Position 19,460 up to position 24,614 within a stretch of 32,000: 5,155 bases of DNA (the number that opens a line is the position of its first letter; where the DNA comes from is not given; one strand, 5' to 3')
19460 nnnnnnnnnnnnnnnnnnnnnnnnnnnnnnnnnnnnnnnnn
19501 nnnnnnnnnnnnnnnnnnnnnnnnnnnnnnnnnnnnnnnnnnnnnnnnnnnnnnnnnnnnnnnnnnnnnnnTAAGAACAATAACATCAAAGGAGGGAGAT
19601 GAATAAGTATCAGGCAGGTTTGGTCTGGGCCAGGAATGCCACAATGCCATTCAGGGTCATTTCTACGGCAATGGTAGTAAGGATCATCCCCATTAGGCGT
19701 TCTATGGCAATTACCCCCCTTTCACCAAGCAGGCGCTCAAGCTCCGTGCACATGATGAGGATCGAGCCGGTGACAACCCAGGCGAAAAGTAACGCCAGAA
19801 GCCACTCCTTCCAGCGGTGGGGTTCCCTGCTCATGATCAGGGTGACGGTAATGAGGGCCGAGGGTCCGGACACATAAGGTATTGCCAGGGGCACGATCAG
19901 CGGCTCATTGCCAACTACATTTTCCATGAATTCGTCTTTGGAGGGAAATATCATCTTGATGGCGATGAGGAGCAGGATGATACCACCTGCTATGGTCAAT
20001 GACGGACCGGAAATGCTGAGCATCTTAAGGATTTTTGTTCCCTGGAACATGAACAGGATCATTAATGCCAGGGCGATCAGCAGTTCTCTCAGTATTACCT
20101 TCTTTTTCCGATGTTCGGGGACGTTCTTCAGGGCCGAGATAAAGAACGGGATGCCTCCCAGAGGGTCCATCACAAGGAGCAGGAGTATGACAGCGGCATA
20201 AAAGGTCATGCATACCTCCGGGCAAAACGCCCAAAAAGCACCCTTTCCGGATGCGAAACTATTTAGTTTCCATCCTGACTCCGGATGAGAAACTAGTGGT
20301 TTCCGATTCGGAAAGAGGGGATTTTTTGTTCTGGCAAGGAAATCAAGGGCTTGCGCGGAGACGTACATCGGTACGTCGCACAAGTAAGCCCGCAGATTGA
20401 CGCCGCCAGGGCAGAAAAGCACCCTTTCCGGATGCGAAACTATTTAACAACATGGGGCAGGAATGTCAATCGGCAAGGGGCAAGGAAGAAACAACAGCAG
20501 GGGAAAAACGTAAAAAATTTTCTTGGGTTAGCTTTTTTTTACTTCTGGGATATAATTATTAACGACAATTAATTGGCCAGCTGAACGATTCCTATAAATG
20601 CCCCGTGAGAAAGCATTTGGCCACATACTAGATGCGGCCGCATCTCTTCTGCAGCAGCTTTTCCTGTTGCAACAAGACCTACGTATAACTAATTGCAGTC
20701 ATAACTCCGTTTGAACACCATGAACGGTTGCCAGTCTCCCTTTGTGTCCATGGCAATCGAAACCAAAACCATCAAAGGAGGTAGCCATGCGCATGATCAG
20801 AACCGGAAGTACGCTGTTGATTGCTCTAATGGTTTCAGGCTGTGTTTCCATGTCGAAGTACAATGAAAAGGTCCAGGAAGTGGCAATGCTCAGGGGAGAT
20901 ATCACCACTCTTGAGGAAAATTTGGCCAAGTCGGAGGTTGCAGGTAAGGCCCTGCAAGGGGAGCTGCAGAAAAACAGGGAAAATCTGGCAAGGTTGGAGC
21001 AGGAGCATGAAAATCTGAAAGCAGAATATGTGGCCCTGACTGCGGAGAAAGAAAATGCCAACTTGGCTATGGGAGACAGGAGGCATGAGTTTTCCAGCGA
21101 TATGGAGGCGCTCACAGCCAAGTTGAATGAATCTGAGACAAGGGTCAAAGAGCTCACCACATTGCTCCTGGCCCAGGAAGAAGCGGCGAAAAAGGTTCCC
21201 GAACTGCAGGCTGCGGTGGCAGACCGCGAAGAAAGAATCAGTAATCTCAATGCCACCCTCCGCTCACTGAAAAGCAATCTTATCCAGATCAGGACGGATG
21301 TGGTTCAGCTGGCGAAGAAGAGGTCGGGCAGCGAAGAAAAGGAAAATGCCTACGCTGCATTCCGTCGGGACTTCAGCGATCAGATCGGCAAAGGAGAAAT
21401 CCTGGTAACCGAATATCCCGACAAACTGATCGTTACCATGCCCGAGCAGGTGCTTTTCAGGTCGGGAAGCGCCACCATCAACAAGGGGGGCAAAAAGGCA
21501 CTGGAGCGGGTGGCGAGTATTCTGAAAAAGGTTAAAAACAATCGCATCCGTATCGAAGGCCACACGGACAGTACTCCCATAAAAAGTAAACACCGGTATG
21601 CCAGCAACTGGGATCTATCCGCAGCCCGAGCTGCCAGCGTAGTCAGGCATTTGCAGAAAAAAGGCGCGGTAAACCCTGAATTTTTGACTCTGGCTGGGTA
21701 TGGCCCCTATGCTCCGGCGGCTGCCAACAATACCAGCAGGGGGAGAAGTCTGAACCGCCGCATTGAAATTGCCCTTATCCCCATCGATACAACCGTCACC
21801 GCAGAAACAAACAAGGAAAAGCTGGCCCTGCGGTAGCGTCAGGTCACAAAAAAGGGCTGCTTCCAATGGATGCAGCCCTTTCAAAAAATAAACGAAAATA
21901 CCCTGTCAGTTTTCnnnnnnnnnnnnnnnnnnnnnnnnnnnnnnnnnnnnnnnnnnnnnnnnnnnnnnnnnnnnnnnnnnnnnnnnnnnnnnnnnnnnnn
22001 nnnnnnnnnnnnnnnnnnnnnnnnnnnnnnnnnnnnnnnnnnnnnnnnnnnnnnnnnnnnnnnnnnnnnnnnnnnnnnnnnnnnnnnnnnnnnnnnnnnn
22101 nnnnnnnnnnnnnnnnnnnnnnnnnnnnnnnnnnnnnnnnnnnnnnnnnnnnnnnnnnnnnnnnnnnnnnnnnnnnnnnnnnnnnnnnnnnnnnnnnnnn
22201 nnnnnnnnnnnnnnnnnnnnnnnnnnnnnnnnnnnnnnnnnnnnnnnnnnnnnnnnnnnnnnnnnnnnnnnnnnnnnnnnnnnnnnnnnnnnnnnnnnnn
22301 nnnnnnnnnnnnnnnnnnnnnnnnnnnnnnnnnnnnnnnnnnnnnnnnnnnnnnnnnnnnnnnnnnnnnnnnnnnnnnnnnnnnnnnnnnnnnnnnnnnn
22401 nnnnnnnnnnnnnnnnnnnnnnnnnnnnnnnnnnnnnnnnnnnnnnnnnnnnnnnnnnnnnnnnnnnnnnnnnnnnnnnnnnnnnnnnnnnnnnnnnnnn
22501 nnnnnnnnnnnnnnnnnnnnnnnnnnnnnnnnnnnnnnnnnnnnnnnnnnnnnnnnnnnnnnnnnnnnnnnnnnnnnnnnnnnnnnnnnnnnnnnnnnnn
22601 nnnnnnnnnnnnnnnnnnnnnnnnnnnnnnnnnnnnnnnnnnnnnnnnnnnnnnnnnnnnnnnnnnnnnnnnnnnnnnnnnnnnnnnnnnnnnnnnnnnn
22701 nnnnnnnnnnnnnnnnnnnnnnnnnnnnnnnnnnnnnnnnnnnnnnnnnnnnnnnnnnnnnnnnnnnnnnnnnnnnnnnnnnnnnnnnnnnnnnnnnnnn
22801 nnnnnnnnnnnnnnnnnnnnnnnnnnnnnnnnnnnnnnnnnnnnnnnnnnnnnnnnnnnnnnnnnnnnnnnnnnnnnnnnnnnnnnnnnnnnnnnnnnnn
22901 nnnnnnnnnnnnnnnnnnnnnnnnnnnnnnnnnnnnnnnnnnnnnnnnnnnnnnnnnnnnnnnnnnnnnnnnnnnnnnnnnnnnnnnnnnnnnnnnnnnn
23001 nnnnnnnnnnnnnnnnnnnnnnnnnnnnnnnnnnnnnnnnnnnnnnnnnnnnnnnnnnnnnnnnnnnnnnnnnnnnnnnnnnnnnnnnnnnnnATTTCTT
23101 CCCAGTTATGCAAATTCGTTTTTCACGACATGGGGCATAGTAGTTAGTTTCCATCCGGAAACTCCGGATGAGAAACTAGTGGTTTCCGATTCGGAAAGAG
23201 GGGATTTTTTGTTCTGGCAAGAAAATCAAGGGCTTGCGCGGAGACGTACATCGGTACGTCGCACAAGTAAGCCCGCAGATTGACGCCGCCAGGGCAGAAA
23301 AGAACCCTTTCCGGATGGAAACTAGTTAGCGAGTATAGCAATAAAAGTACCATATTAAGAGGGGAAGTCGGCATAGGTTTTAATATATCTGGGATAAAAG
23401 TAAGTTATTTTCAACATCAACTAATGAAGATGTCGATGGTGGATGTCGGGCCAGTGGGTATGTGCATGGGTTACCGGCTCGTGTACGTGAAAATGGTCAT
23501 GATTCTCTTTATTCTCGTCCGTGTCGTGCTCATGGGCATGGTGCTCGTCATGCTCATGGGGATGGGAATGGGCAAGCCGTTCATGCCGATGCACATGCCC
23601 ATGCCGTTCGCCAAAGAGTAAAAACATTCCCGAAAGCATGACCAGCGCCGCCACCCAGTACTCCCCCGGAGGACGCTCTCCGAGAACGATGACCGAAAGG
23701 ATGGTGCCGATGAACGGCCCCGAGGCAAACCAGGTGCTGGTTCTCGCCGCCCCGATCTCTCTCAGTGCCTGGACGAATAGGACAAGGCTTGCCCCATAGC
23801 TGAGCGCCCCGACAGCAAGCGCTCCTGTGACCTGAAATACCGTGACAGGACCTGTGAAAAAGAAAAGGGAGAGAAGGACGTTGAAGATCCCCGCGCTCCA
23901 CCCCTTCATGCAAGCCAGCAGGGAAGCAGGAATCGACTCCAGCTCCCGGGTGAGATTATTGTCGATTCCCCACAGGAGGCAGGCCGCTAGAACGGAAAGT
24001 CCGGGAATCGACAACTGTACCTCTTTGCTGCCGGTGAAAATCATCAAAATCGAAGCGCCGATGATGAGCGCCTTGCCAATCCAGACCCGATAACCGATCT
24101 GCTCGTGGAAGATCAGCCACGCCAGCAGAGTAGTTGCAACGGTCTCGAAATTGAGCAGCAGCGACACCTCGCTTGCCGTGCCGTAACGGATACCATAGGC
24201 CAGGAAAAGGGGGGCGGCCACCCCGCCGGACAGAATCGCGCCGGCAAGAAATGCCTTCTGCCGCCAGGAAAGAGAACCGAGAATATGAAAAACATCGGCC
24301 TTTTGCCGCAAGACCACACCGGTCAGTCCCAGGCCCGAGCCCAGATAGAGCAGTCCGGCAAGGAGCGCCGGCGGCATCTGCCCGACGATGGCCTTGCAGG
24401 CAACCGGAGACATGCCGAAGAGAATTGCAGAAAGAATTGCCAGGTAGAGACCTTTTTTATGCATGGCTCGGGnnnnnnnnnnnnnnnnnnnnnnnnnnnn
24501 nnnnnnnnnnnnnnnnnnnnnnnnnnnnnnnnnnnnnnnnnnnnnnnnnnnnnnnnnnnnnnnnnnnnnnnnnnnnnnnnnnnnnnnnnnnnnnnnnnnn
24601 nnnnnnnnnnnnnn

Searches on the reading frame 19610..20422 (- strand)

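Call 41: search_protein_families(library=pfam, proteins=[window:19610-20422:-], max_evalue=0.001)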
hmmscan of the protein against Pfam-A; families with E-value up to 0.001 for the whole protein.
window:19610-20422:- (270 aa): 2 families
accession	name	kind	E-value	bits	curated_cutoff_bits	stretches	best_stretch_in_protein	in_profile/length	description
PF01914.23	MarC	-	7.3e-48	163.1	23.9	1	73-262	3-201/203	MarC family integral membrane protein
PF03741.22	TerC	-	3e-07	30.8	27.8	1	93-162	17-82/178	Integral membrane protein TerC family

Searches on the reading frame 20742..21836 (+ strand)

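Call 41: search_protein_families(library=pfam, proteins=[window:20742-21836:+], max_evalue=0.001)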
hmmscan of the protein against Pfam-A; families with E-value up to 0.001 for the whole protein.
window:20742-21836:+ (364 aa): 1 family
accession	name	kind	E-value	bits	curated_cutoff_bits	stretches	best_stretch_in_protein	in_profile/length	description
PF00691.25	OmpA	-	5.5e-19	68.8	27.2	1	238-339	1-98/98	OmpA family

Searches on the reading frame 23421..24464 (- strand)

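Call 6: search_protein_families(library=pfam, proteins=[window:23421-24464:-], max_evalue=0.01)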
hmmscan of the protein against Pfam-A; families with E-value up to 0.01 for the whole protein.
window:23421-24464:- (347 aa): 2 families
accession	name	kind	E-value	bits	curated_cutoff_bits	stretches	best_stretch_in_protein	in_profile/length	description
PF00892.27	EamA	-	7.7e-26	91.4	28.2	2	4-142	2-134/135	EamA-like transporter family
PF02535.28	Zip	-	5.3e-08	32.9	35.1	1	190-337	17-149/323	ZIP Zinc transporter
